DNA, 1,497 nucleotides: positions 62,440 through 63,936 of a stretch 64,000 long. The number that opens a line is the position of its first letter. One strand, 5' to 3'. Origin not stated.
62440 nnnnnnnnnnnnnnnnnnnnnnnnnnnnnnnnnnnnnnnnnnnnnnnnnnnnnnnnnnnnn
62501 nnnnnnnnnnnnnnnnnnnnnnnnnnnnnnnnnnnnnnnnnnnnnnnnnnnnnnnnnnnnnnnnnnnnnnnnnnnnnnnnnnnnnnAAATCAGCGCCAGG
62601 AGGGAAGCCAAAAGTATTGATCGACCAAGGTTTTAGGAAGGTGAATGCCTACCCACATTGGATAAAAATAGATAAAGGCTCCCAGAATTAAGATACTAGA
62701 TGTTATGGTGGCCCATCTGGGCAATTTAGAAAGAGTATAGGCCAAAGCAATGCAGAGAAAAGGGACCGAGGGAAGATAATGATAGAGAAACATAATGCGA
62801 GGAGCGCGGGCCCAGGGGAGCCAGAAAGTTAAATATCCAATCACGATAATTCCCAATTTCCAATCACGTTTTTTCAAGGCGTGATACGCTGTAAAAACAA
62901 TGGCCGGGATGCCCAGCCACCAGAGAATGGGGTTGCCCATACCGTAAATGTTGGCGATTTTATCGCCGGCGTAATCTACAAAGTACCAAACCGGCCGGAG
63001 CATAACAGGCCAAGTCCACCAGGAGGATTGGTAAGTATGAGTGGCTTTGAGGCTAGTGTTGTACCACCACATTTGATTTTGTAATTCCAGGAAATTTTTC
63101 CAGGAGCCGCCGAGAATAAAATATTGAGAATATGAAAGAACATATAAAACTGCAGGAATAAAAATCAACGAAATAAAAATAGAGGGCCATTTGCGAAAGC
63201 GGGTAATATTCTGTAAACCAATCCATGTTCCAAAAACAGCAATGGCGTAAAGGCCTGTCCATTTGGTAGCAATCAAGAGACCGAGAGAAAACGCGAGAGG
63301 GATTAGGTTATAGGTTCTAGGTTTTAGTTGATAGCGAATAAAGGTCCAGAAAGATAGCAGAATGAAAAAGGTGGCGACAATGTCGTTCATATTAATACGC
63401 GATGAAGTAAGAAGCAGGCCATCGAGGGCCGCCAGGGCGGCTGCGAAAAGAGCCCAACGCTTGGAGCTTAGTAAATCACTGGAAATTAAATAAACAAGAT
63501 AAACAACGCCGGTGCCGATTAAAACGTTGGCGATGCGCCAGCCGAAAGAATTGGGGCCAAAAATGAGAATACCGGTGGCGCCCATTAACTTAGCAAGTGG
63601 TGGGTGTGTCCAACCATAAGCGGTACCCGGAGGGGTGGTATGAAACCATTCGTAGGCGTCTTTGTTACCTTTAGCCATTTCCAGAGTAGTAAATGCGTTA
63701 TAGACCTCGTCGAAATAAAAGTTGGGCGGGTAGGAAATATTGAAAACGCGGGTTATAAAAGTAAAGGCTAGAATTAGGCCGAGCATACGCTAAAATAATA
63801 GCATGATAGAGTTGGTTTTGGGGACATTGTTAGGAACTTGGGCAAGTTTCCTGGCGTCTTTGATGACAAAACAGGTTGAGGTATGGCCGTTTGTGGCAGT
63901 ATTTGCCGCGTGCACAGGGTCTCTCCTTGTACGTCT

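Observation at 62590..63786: PMT/GT39-like protein O-glycosyltransferase encoded tail-to-tail with genes for Thr-Pro-linker surface proteins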

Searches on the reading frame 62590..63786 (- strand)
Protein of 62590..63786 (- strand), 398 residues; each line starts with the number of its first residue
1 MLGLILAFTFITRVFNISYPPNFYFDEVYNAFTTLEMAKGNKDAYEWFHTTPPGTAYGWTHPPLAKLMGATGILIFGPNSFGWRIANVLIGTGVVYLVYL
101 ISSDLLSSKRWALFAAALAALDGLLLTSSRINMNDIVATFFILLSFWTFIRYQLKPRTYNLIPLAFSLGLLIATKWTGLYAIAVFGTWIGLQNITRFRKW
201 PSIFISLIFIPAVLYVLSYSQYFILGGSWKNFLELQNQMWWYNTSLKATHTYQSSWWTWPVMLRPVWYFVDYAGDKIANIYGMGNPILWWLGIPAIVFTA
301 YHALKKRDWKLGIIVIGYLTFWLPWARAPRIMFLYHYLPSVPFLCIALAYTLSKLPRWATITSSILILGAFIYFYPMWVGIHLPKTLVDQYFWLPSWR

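Call 3: search_protein_families(library=pfam, proteins=[window:62590-63786:-], max_evalue=0.01)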
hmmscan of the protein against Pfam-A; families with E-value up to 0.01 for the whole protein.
window:62590-63786:- (398 aa): 4 families
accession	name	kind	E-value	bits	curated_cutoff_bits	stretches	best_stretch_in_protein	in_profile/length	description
PF16192.10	PMT_4TMC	-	6e-26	91.6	32.4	1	229-397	2-202/202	C-terminal four TMM region of protein-O-mannosyltransferase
PF02366.24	PMT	-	2.3e-18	67.1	22.7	1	5-218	3-236/245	Dolichyl-phosphate-mannose-protein mannosyltransferase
PF13231.12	PMT_2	-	3.4e-11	44.1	26.1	1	61-211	2-152/160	Dolichyl-phosphate-mannose-protein mannosyltransferase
PF25323.1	6TM_PilS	-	0.0077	16.4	27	1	91-129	104-142/189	PilS-like transmembrane domain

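Call 4: search_protein_families(library=ncbifam, proteins=[window:62590-63786:-], max_evalue=0.01)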
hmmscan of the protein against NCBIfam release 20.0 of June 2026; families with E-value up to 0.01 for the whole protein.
window:62590-63786:- (398 aa): 2 families
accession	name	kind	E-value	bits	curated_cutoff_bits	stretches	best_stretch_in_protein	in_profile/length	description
NF058602.1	PrMnsylTfPmt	equivalog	9.4e-34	117.1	800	2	8-152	44-190/530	protein O-mannosyltransferase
TIGR03663.1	TIGR03663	subfamily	1.1e-09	37.8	126.25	1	3-242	5-246/435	flippase activity-associated protein Agl23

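Call 8: find_homologous_proteins(query=window:62590-63786:-, max_evalue=0.00001)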
Query window:62590-63786:- (398 aa): 1193 proteins with E <= 0.00001 among 8000 candidates; the best 120 are listed.
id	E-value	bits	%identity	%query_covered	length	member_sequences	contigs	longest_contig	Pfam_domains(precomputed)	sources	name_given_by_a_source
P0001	3.7e-234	796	87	100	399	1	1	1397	PF02366.25,PF16192.11,PF13231.13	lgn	-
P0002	1.5e-224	764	83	100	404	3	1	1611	PF02366.25,PF16192.11,PF13231.13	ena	-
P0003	8.5e-219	745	80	100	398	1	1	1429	PF02366.25,PF16192.11,PF13231.13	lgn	-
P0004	4.7e-215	733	80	100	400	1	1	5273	PF02366.25,PF16192.11,PF13231.13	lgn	-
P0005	3.5e-210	717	77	100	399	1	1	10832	PF02366.25,PF16192.11,PF13231.13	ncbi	-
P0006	1.3e-209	715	78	100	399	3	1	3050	PF02366.25,PF16192.11,PF13231.13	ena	-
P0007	1.2e-208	712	78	100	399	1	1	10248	PF02366.25,PF16192.11,PF13231.13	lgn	-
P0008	1.0e-207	709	77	100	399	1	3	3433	PF02366.25,PF16192.11,PF13231.13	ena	-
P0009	4.1e-207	707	77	100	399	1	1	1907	PF02366.25,PF16192.11,PF13231.13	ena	-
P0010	1.7e-206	705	77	100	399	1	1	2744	PF02366.25,PF16192.11,PF13231.13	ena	-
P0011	2.5e-206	704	76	100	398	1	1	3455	PF02366.25,PF16192.11,PF13231.13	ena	-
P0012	3.7e-206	704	77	100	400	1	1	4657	PF02366.25,PF16192.11,PF13231.13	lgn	-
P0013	6.4e-205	700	74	100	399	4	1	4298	PF02366.25,PF16192.11,PF13231.13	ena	-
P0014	1.8e-204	698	75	100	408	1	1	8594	PF02366.25,PF16192.11,PF13231.13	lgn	-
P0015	9.5e-204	696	76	100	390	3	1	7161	PF02366.25,PF16192.11,PF13231.13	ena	-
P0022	3.2e-187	641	70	100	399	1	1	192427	PF02366.25,PF16192.11,PF13231.13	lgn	-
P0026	1.6e-176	606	68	99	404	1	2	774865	PF02366.25,PF16192.11,PF13231.13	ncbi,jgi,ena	-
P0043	2.2e-147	510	61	100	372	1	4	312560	PF02366.25,PF16192.11,PF13231.13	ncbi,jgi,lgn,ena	-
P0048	2.0e-134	467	54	97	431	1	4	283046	PF02366.25,PF16192.11,PF13231.13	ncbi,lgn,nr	ncbi:phospholipid carrier-dependent glycosyltransferase [Candidatus Daviesbacteria bacterium]|nr:pho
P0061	6.3e-99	350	44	98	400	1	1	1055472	PF02366.25,PF16192.11,PF13231.13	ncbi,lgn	-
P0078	1.4e-94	336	45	97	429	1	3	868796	PF02366.25,PF16192.11,PF13231.13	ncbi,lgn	-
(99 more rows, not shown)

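Call 9: search_solved_structures(query=window:62590-63786:-, max_evalue=1, show_alignments=2)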
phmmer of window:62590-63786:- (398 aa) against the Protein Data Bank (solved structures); distinct sequences matched with E-value up to 1: 3.
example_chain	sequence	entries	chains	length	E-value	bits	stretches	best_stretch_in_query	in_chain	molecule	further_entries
6p25_A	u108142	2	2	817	4.4e-10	42.6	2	230-397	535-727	Dolichyl-phosphate-mannose--protein mannosyltransferase 1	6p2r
9i5k_A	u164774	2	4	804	5.5e-09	39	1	231-340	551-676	Dolichyl-phosphate-mannose--protein mannosyltransferase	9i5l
9e61_A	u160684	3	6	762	0.00073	22.1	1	230-346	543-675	Dolichyl-phosphate-mannose--protein mannosyltransferase 4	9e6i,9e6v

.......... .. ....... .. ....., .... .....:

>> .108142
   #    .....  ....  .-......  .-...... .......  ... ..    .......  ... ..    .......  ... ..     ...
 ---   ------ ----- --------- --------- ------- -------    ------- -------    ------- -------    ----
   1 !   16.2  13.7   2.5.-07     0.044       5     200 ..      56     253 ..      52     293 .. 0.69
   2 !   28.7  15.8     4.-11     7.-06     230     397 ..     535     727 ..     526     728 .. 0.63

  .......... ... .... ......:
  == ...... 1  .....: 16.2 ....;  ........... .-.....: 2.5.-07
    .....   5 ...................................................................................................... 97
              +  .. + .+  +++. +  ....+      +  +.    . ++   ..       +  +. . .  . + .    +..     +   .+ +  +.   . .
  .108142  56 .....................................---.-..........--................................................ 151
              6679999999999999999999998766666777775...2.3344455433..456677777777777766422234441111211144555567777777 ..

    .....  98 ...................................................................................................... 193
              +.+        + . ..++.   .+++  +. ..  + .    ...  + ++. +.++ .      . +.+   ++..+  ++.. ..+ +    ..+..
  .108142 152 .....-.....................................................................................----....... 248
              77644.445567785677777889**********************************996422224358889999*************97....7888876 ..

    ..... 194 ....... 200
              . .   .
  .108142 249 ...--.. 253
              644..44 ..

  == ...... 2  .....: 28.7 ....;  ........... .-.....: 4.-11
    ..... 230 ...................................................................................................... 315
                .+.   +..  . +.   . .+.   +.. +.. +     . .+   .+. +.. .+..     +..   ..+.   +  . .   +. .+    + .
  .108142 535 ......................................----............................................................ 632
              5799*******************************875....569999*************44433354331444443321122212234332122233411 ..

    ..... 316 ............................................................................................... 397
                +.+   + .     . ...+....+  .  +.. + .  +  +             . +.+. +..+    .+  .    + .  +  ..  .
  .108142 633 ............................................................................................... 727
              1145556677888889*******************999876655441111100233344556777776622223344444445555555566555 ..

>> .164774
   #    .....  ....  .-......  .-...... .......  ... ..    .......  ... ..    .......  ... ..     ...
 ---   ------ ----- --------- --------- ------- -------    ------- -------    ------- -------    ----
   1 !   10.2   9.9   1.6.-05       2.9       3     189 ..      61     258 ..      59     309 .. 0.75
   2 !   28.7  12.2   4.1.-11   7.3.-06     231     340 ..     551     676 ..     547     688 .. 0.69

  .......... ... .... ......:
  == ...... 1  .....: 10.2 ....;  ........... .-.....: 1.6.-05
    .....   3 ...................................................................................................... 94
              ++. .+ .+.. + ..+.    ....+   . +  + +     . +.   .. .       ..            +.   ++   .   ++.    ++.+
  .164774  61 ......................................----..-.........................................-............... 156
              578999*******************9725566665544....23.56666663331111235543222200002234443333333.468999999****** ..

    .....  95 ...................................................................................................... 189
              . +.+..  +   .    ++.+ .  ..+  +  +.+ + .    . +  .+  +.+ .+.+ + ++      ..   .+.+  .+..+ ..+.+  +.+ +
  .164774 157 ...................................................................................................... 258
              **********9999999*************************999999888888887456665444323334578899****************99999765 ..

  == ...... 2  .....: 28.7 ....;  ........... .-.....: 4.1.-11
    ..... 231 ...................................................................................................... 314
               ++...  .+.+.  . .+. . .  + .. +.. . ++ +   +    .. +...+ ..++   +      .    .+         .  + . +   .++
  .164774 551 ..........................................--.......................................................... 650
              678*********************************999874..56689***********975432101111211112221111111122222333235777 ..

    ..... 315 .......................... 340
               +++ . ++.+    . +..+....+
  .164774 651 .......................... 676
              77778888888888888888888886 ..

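Call 10: find_encoding_contigs(protein=P0022, flank=10000, max_places=2)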
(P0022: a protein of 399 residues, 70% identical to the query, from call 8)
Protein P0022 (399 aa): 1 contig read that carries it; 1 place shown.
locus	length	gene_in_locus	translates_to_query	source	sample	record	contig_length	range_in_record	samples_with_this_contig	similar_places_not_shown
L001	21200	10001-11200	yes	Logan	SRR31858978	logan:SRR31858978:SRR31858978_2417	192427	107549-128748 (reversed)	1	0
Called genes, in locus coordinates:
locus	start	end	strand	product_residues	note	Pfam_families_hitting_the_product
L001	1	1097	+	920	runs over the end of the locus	PF00580:UvrD-helicase, PF13245:AAA_19, PF13604:AAA_30 (faint), PF13361:UvrD_C, PF13538:UvrD_C_2 (faint), PF12705:PDDEXK_1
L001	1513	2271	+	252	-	PF06325:PrmA, PF01135:PCMT, PF13489:Methyltransf_23, PF01209:Ubie_methyltran, PF13649:Methyltransf_25, PF13847:Methyltransf_31, PF08241:Methyltransf_11, PF08242:Methyltransf_12, +2 more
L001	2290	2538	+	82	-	PF15919:HicB_lk_antitox (weak)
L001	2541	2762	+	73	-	PF07927:HicA_toxin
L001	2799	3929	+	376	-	PF00586:AIRS, PF02769:AIRS_C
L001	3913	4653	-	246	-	PF02388:FemAB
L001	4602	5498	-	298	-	PF02388:FemAB, PF13480:Acetyltransf_6, PF02388:FemAB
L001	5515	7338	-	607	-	PF00580:UvrD-helicase, PF13245:AAA_19, PF13604:AAA_30 (faint), PF01443:Viral_helicase1 (faint), PF13173:AAA_14 (faint), PF13361:UvrD_C, PF13538:UvrD_C_2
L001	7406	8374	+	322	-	PF03816:LytR_cpsA_psr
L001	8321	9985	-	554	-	-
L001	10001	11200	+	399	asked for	PF02366:PMT, PF13231:PMT_2, PF16192:PMT_4TMC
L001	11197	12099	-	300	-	-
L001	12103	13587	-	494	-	-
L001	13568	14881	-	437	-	PF00041:fn3 (weak), PF16656:Pur_ac_phosph_N, PF19077:Big_13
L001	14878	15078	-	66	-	-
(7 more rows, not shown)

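Call 11: find_encoding_contigs(protein=P0026, flank=10000, max_places=2)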
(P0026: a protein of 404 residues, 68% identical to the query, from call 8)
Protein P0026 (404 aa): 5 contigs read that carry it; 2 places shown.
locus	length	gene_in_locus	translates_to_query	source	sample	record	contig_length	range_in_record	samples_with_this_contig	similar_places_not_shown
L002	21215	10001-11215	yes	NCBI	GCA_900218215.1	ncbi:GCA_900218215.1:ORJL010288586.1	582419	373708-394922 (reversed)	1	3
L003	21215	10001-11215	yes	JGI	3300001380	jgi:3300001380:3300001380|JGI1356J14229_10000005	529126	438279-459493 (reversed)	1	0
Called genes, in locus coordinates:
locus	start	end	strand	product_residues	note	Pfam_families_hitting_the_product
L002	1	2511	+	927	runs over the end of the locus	PF00580:UvrD-helicase, PF13245:AAA_19, PF13604:AAA_30 (faint), PF13361:UvrD_C, PF13538:UvrD_C_2 (faint), PF12705:PDDEXK_1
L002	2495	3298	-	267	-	PF02388:FemAB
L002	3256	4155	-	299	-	PF02388:FemAB, PF13480:Acetyltransf_6, PF02388:FemAB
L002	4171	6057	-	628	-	PF00580:UvrD-helicase, PF13245:AAA_19, PF01443:Viral_helicase1 (faint), PF13361:UvrD_C, PF13538:UvrD_C_2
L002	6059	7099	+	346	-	PF03816:LytR_cpsA_psr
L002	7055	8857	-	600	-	-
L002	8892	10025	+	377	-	-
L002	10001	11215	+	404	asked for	PF02366:PMT, PF13231:PMT_2, PF16192:PMT_4TMC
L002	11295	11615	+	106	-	PF05635:23S_rRNA_IVP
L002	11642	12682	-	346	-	-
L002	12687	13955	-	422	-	-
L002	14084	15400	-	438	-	PF00041:fn3 (faint), PF16656:Pur_ac_phosph_N, PF13620:CarboxypepD_reg (faint), PF17936:Big_6 (weak), PF19077:Big_13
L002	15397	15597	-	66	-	-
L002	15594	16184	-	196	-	PF04350:PilO (weak)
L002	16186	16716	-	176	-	PF05137:PilN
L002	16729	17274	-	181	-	PF01649:Ribosomal_S20p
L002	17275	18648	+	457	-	PF01943:Polysacc_synt (weak), PF03023:MurJ, PF13440:Polysacc_synt_3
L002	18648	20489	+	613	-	PF00009:GTP_EFTU, PF03144:GTP_EFTU_D2 (weak), PF00679:EFG_C, PF06421:LepA_C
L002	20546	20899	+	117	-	PF05635:23S_rRNA_IVP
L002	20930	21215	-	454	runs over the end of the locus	PF01229:Glyco_hydro_39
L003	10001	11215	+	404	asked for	PF02366:PMT, PF13231:PMT_2, PF16192:PMT_4TMC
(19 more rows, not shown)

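Call 12: find_encoding_contigs(protein=P0043, flank=10000, max_places=2)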
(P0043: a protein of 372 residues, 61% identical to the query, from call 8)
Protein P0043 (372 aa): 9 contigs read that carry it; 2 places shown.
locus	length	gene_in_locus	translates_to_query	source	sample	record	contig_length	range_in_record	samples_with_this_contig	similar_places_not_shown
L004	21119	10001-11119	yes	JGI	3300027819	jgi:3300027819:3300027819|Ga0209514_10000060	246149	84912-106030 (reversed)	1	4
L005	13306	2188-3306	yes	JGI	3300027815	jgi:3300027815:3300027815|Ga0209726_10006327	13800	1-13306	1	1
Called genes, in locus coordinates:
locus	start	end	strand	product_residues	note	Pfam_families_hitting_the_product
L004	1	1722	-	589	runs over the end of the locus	PF00009:GTP_EFTU, PF01926:MMR_HSR1 (faint), PF03144:GTP_EFTU_D2, PF22042:EF-G_D2 (weak), PF00679:EFG_C, PF06421:LepA_C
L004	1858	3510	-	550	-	PF03023:MurJ, PF01554:MatE (weak)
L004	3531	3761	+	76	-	PF01649:Ribosomal_S20p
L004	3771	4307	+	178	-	PF05137:PilN (weak)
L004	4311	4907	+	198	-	-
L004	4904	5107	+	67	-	-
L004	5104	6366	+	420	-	PF16656:Pur_ac_phosph_N (faint)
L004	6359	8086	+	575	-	-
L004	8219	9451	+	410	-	-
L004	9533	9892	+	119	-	PF05635:23S_rRNA_IVP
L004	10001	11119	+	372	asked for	PF02366:PMT, PF13231:PMT_2, PF16192:PMT_4TMC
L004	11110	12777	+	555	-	-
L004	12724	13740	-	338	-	PF03816:LytR_cpsA_psr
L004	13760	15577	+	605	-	PF00580:UvrD-helicase, PF01443:Viral_helicase1 (faint), PF13245:AAA_19, PF13361:UvrD_C, PF13538:UvrD_C_2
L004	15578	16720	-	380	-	-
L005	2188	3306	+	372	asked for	PF02366:PMT, PF13231:PMT_2, PF16192:PMT_4TMC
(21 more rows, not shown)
